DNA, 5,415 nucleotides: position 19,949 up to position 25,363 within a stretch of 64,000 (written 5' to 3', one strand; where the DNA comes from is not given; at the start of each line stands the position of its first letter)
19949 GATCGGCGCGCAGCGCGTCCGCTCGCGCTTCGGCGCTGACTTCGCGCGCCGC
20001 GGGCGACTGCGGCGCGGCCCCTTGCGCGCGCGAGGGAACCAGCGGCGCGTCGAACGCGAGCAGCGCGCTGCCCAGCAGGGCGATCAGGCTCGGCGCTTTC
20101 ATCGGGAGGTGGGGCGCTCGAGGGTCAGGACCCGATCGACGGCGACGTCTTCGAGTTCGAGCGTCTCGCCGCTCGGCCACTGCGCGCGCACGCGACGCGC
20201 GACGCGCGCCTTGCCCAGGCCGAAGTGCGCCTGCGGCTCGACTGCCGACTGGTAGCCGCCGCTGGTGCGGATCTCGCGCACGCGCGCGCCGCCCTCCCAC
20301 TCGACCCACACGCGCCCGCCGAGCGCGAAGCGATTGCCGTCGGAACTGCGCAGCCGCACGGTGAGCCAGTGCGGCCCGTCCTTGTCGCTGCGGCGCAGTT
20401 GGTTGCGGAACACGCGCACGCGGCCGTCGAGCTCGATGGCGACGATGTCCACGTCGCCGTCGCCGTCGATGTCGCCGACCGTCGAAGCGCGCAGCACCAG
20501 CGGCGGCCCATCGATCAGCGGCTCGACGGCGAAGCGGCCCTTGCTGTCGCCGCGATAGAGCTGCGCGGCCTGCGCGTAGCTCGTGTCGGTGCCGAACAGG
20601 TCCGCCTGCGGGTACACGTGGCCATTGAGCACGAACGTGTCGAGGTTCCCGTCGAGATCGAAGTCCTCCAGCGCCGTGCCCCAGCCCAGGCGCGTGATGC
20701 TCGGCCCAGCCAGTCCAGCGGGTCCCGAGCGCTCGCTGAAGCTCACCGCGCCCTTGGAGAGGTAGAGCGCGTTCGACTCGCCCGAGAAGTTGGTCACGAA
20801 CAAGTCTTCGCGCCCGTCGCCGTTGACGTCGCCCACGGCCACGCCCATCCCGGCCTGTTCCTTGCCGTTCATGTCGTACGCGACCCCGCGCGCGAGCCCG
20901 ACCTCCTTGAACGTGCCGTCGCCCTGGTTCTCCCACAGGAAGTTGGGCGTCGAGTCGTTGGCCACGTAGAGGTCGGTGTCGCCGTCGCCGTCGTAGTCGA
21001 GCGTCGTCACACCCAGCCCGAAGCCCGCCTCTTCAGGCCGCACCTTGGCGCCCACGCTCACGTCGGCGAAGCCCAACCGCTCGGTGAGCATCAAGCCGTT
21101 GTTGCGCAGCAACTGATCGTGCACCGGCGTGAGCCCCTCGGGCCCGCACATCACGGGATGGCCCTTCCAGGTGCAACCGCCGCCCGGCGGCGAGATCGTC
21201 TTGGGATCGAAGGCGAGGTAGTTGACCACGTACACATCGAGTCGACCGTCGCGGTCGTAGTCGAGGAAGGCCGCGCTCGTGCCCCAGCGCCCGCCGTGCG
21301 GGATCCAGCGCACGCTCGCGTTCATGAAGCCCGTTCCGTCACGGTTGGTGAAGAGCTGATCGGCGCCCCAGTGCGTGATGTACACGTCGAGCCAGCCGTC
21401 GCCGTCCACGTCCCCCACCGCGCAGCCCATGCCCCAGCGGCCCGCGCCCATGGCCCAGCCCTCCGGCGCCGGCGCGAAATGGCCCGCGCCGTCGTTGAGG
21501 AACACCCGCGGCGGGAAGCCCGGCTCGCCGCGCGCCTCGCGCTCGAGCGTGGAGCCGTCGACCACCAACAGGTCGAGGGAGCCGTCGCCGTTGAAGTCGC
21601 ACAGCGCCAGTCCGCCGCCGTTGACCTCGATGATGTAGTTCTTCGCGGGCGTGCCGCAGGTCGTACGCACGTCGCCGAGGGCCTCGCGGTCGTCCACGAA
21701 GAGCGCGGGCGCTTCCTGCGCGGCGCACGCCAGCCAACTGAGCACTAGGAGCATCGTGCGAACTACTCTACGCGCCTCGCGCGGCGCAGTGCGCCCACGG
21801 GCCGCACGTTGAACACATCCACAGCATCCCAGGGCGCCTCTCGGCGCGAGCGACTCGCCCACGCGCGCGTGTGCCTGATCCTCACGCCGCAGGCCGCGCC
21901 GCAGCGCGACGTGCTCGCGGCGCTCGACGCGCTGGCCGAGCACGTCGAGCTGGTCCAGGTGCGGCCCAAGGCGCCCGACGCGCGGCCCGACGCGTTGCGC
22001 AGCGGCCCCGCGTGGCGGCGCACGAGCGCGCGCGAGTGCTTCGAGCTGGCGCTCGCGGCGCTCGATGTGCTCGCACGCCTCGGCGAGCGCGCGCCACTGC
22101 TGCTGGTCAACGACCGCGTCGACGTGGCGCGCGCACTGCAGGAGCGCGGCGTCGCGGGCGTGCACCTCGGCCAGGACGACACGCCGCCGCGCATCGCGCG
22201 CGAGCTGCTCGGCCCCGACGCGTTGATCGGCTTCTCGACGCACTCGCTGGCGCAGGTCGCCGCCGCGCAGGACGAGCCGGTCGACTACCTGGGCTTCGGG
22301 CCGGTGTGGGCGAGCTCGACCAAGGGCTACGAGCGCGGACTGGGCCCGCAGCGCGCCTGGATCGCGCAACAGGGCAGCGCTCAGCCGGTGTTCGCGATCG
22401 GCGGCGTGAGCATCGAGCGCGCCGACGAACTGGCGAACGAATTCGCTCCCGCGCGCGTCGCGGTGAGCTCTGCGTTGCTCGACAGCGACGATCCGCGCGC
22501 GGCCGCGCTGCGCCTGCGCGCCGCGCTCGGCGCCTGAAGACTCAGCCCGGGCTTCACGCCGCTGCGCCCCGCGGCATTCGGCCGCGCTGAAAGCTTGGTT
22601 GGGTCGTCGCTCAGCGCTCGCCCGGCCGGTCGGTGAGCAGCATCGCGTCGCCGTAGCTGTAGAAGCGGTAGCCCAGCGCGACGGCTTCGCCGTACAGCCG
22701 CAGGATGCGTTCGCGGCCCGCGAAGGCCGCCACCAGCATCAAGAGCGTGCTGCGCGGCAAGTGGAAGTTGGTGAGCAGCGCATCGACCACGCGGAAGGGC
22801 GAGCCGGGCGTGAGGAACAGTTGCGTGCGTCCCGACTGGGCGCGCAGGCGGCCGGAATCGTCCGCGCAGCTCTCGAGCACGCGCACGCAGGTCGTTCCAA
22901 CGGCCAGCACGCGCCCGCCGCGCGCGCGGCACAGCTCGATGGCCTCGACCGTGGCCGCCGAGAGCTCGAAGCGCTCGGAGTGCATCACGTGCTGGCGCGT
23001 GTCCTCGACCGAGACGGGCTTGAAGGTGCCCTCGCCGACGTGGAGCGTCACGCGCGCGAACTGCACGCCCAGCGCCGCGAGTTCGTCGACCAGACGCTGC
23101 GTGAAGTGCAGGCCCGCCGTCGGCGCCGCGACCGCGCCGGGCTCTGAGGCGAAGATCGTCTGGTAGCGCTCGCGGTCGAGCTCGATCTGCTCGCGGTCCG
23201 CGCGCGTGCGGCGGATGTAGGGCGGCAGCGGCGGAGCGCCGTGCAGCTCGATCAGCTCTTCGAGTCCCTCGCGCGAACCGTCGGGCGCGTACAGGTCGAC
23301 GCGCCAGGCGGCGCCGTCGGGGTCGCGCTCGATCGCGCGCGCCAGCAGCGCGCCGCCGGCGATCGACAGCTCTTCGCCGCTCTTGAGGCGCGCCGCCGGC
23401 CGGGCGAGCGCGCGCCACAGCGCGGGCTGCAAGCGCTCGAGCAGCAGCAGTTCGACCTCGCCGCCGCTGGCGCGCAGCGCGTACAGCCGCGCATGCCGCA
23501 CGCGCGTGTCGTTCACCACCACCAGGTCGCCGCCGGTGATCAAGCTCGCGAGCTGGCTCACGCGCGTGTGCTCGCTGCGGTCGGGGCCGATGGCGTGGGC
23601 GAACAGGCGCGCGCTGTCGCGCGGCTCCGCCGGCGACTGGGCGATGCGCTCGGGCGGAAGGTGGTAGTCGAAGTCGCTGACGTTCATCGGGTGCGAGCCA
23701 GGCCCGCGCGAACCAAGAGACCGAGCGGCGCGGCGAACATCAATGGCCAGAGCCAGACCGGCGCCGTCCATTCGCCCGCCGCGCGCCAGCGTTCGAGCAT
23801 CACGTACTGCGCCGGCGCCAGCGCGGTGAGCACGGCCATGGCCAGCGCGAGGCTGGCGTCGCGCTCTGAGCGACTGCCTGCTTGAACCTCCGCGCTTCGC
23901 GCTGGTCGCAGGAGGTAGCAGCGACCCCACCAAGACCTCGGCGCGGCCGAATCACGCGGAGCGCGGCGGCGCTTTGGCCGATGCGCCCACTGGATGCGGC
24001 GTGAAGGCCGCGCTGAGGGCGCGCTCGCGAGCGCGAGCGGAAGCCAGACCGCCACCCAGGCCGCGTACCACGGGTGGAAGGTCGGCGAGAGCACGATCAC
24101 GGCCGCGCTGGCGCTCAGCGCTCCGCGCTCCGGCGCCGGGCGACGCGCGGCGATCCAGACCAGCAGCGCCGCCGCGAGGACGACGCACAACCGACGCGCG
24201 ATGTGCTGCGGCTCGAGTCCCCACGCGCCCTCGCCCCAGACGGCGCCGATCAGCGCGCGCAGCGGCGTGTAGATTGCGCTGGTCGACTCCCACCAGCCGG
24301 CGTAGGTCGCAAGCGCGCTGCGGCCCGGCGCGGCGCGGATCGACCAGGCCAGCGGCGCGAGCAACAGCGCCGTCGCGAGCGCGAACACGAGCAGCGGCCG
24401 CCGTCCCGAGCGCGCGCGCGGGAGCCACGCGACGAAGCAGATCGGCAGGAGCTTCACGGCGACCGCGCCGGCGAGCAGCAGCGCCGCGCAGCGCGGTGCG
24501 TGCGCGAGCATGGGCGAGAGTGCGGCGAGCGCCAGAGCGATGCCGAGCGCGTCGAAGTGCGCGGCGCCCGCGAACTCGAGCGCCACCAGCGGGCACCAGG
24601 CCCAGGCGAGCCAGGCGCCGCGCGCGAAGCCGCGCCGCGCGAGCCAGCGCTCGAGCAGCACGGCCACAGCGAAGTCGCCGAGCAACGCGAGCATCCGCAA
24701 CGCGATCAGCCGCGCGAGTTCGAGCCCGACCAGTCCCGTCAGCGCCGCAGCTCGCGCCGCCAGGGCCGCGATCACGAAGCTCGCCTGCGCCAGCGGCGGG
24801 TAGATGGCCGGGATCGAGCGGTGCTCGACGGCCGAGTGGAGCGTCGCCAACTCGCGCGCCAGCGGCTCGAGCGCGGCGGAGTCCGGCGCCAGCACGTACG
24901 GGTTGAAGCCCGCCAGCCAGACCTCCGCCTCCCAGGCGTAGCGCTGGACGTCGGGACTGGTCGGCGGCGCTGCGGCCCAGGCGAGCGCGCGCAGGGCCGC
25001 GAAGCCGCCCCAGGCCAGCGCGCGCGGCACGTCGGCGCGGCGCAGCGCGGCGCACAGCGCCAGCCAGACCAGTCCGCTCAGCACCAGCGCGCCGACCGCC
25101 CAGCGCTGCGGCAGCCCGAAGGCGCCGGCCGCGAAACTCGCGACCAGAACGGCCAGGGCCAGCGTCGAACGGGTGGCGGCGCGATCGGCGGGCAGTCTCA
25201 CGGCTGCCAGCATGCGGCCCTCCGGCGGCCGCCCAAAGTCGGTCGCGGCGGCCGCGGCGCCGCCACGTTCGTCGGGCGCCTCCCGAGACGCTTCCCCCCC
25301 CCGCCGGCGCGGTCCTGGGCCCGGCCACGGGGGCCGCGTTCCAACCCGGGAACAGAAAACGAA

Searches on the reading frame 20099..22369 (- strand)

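Call 8: search_protein_families(library=pfam, proteins=[window:20099-22369:-])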
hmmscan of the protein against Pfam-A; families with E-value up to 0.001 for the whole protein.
window:20099-22369:- (756 aa): 3 families
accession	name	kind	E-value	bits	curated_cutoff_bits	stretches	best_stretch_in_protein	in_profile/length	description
PF13517.12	FG-GAP_3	-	9.7e-46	154.6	26.9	5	258-331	1-61/61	FG-GAP-like repeat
PF01839.29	FG-GAP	-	4.2e-19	68.4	22.1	1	507-527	2-22/37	FG-GAP repeat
PF07593.17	UnbV_ASPIC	-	9.1e-18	64.4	23.4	1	682-749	1-68/68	ASPIC and UnbV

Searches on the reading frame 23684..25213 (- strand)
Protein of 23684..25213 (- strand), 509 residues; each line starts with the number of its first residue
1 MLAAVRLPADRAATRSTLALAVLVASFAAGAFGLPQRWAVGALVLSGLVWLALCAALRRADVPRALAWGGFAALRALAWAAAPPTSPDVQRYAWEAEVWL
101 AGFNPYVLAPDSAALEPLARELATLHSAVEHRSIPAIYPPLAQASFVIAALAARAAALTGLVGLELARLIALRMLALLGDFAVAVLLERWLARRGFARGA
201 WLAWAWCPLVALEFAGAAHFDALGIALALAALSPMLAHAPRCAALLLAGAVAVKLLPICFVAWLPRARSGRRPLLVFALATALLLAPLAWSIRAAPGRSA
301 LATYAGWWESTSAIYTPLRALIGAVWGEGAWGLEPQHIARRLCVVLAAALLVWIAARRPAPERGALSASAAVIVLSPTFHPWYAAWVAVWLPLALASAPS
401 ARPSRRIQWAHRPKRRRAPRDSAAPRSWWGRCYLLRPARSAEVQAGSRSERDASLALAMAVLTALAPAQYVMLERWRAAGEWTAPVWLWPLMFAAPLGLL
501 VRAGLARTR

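Call 8: search_protein_families(library=pfam, proteins=[window:23684-25213:-])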
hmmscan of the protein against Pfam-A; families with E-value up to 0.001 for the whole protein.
window:23684-25213:- (509 aa): 1 family
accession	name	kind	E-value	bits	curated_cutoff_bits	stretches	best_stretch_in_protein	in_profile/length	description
PF09594.16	GT87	-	1.9e-05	25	25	1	137-376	2-232/237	Glycosyltransferase family 87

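Call 12: find_encoding_contigs(protein=window:23684-25213:-, flank=10000, max_places=6)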
Protein window:23684-25213:- (509 aa): 2 contigs read that carry it; 2 places shown.
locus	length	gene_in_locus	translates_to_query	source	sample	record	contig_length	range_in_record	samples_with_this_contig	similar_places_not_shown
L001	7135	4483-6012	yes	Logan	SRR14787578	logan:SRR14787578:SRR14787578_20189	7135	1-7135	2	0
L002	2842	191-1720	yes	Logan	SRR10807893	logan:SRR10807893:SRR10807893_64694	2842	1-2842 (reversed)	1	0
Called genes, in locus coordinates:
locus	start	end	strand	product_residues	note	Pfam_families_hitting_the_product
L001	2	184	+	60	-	?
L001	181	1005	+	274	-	-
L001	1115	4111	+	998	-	PF14532:Sigma54_activ_2 (faint), PF25601:AAA_lid_14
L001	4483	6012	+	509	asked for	PF26314:MptA_B_family, PF09594:GT87 (weak)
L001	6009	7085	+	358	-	PF02547:Queuosine_synth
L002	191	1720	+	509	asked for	PF26314:MptA_B_family, PF09594:GT87 (weak)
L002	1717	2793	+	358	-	PF02547:Queuosine_synth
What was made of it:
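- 23684..25213 (-): Flanking gene: GT87/MptA_B-family membrane glycosyltransferase, transcribed divergently from the RNA. queA follows it at 22611-23687. Calls 8 and 12.
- Tried and rejected: The real queA is 22611-23687 (call 12).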

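Call 13: find_related_loci(query=window:23684-25213:-, collection=genome_contigs, flank=6000)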
Query window:23684-25213:- (509 aa) in genome_contigs; peptide patterns used: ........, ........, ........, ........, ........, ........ (x = any residue, [..] = any of these).
75 stretches matched a pattern; 5 encode a relative of the query (tblastn E <= 1e-3); 3 distinct loci.
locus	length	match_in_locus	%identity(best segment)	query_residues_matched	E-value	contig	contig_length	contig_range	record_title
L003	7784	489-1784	68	30-509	5e-160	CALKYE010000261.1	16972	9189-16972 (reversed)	MAG TPA_asm: uncultured Planctomycetia bacterium isolate SRR6227243_bin.49_CONCOCT_v1.1_MAG genome assembly, contig: ERZ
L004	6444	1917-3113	49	43-494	4e-69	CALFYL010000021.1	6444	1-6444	MAG TPA_asm: uncultured Planctomycetia bacterium isolate SRR6227243_bin.141_CONCOCT_v1.1_MAG genome assembly, contig: ER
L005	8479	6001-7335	45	11-505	4e-50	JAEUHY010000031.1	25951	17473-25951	MAG: Planctomycetota bacterium isolate new MAG-29 k141_1451651, whole genome shotgun sequence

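Call 56: search_protein_families(library=ncbifam, proteins=[window:23687-25213:-], max_evalue=0.01)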
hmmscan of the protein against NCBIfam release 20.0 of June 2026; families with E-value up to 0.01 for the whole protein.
window:23687-25213:- (509 aa): 0 families
